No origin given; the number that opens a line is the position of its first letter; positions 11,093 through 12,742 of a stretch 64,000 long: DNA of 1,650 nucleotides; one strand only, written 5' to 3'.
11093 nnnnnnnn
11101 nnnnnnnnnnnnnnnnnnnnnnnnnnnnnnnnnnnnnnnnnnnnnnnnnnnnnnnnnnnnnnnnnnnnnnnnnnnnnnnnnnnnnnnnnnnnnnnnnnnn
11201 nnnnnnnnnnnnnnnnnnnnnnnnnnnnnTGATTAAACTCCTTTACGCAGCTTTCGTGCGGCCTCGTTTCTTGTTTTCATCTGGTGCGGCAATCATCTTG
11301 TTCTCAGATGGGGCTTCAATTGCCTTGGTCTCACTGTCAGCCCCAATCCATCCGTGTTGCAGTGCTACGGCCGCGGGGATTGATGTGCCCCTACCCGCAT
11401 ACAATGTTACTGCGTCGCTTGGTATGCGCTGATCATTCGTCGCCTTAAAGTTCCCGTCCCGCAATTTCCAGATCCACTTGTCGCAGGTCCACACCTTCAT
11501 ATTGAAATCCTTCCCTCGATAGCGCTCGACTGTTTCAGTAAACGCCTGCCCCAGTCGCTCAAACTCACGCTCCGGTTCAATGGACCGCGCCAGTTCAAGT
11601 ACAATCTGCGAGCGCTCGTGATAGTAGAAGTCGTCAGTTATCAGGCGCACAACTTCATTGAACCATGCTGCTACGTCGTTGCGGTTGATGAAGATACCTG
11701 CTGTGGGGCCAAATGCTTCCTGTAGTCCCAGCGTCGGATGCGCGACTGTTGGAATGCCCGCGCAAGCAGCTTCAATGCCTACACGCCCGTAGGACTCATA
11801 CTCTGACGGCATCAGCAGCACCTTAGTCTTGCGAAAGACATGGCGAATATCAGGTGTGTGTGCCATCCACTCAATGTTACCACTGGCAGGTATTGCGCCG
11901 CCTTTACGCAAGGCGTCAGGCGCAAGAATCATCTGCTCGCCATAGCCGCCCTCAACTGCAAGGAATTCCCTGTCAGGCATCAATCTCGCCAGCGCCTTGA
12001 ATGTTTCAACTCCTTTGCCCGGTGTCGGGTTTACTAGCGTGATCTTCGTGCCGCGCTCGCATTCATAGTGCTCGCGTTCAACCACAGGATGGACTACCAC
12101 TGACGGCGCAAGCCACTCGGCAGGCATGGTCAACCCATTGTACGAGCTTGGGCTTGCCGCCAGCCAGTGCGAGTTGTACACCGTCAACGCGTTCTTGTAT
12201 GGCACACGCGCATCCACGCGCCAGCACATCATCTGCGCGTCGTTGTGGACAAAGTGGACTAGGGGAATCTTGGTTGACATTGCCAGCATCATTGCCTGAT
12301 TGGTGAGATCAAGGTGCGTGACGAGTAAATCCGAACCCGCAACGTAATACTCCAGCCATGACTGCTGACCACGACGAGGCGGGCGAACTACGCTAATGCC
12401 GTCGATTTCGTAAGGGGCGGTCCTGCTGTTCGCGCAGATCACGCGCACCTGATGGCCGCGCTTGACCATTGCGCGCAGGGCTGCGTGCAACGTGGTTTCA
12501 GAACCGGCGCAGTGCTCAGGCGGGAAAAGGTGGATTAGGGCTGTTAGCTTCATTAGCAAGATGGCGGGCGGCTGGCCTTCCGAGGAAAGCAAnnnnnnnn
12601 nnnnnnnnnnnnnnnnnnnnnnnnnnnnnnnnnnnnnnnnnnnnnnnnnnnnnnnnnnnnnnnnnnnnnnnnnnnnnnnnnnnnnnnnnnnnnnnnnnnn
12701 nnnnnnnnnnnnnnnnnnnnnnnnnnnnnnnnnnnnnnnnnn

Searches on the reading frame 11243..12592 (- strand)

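Call 69: search_protein_families(library=pfam, proteins=[window:11243-12592:-], max_evalue=0.001)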
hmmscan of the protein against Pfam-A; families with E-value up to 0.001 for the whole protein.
window:11243-12592:- (449 aa): 5 families
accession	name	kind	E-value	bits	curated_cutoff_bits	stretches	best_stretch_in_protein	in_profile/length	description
PF13692.12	Glyco_trans_1_4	-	6.5e-12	46.3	27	1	236-320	57-142/142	Glycosyl transferases group 1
PF00534.26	Glycos_transf_1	-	2.8e-11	43.7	26.4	1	238-321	73-159/172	Glycosyl transferases group 1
PF13439.12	Glyco_transf_4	-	4.7e-08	33.7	28.5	1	30-130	3-130/170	Glycosyltransferase Family 4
PF13579.12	Glyco_trans_4_4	-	4.9e-08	33.9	29.7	1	30-123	2-103/158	Glycosyl transferase 4-like domain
PF20706.3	GT4-conflict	-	7.6e-08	32.2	26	1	248-295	274-321/385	Family 4 Glycosyltransferase in conflict systems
